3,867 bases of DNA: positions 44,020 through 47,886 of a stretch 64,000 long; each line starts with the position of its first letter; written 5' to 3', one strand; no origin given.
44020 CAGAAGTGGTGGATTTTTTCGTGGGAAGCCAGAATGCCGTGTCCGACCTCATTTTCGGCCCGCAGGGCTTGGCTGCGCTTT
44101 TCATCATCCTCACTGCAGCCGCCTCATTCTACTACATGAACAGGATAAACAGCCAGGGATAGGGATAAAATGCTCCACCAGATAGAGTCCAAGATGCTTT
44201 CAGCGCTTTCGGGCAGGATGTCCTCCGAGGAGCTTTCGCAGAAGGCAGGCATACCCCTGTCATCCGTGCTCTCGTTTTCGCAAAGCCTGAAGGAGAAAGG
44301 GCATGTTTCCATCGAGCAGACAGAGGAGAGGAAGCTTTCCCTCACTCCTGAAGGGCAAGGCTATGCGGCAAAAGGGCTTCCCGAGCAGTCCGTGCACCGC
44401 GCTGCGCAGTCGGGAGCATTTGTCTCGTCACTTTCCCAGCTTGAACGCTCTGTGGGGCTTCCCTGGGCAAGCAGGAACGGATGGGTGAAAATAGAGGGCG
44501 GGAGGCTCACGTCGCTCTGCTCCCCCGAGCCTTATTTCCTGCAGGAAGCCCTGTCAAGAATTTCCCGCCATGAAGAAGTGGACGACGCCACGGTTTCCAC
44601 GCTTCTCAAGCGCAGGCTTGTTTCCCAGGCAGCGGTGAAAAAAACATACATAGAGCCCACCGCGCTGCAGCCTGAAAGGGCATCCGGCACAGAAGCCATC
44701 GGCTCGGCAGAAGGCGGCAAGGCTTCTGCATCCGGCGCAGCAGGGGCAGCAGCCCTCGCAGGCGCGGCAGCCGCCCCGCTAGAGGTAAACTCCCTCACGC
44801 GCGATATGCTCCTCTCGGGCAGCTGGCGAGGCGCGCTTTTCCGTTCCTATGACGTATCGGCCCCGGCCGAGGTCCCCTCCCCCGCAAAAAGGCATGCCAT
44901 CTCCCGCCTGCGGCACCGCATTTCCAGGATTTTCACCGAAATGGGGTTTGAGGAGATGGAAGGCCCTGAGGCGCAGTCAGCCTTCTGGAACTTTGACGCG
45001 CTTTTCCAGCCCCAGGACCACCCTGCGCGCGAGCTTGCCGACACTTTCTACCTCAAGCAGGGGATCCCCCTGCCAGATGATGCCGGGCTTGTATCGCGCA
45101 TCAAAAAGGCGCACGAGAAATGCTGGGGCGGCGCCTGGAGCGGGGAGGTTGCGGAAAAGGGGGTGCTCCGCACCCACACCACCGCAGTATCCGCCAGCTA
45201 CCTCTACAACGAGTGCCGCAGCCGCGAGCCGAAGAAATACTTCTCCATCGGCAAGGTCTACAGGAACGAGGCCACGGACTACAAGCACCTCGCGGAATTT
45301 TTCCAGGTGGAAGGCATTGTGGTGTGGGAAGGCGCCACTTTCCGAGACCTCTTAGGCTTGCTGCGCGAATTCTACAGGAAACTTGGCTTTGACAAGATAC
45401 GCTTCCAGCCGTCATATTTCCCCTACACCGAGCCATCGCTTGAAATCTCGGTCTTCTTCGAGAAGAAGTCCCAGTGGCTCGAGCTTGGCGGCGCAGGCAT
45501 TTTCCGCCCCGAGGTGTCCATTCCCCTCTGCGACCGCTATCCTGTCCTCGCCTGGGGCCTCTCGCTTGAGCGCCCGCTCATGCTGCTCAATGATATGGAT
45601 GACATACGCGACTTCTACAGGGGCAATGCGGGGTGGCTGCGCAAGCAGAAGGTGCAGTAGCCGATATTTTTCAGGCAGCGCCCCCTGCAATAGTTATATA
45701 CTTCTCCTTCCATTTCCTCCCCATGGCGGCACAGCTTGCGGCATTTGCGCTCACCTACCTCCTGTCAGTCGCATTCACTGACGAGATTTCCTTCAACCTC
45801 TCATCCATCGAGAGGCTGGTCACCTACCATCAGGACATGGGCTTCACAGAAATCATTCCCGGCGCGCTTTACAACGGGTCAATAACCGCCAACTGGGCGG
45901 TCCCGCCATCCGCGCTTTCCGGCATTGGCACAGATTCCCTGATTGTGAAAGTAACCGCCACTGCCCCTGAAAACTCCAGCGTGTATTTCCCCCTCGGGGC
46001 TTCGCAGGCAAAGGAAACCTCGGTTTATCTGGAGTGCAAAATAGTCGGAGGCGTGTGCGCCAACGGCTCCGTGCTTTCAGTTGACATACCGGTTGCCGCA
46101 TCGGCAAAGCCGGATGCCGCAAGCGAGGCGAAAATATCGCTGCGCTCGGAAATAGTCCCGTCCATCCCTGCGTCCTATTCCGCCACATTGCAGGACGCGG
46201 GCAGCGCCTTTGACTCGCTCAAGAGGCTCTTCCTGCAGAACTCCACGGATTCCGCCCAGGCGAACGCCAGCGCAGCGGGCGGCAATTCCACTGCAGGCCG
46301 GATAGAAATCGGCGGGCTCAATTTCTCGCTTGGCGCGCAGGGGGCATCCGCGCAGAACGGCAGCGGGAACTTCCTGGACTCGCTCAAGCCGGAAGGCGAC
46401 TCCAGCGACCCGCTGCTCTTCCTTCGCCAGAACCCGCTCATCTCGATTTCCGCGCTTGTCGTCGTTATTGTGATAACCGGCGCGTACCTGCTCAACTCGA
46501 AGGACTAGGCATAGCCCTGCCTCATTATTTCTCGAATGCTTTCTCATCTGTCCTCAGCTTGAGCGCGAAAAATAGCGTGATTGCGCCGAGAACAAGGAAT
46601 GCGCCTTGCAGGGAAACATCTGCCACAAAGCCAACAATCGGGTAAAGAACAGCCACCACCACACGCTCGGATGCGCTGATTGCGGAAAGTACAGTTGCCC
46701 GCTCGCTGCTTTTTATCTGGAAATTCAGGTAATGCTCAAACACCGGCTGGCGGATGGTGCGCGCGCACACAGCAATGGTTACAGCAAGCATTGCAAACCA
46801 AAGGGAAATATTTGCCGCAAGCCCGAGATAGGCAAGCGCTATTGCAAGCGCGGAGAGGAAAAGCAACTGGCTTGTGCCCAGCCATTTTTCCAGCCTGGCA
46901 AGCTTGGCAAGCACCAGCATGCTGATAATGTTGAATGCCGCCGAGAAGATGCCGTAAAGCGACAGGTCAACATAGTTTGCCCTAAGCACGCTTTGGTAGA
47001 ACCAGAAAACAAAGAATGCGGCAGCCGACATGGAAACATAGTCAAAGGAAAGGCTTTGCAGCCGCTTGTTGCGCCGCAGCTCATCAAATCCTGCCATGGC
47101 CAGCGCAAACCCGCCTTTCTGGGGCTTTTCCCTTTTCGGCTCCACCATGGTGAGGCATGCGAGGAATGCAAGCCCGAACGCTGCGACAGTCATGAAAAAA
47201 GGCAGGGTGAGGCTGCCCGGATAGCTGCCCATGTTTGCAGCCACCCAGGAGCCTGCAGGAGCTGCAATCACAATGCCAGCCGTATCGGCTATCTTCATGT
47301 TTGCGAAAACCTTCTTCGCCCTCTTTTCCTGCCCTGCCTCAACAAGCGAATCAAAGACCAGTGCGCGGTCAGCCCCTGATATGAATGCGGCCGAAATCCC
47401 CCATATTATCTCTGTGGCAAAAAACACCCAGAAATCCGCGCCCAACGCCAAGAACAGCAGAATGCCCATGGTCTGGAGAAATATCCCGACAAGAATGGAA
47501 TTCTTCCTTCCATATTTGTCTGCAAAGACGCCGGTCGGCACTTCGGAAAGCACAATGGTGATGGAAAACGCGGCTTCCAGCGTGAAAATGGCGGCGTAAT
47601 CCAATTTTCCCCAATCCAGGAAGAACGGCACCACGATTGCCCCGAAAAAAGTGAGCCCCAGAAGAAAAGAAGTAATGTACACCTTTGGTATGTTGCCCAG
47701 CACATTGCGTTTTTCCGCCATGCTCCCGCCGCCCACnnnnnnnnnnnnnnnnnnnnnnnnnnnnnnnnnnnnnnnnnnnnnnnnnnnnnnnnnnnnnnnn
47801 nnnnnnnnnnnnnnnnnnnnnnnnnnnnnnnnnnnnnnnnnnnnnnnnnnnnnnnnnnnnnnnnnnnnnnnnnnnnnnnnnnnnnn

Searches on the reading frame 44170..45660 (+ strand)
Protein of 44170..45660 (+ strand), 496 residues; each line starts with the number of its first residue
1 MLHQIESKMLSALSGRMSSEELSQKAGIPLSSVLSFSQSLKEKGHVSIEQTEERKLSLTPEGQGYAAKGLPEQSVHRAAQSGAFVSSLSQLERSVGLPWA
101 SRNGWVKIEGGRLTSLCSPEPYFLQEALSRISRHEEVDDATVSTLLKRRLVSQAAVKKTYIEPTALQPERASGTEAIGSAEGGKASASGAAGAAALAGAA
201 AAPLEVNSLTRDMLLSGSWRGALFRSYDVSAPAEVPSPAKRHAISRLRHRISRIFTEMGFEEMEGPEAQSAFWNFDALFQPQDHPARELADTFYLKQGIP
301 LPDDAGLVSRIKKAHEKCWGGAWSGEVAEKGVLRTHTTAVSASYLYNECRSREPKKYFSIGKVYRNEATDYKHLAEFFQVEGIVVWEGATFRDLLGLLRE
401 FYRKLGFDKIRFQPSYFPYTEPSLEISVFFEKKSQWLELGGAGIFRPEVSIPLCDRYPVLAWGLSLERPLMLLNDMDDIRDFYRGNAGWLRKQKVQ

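Call 35: search_protein_families(library=pfam, proteins=[window:44170-45660:+], max_evalue=0.001)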
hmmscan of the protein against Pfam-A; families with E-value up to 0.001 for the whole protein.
window:44170-45660:+ (496 aa): 4 families
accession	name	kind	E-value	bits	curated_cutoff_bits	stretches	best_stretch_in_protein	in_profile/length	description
PF01409.25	tRNA-synt_2d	-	4.9e-83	278.8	19.8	1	227-492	2-245/246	tRNA synthetases class II core domain (F)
PF00152.25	tRNA-synt_2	-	0.0002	21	25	0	355-381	92-118/308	tRNA synthetases class II (D, K and N)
PF17759.6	tRNA_synthFbeta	-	0.00052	20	22.4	0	345-449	87-197/214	Phenylalanyl tRNA synthetase beta chain CLM domain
PF01978.25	TrmB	-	0.00067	19.9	25.6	0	4-55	8-61/68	Sugar-specific transcriptional regulator TrmB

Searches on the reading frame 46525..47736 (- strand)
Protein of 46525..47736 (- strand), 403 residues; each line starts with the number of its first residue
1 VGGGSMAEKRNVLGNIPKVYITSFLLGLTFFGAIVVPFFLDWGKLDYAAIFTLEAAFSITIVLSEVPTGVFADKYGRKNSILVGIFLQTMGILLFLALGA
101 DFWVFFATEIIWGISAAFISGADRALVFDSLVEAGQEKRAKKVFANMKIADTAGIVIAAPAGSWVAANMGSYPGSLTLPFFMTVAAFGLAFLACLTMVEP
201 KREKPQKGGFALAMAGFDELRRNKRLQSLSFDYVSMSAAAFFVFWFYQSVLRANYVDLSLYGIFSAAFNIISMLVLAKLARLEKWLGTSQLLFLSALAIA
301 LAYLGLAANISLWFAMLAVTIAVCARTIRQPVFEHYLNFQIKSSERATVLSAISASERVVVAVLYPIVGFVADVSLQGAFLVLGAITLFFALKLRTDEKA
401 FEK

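Call 35: search_protein_families(library=pfam, proteins=[window:46525-47736:-], max_evalue=0.001)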
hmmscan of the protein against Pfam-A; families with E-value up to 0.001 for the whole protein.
window:46525-47736:- (403 aa): 1 family
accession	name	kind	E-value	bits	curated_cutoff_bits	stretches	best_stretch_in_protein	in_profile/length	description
PF07690.21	MFS_1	-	4.7e-20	72.2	33.4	2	23-321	5-304/347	Major Facilitator Superfamily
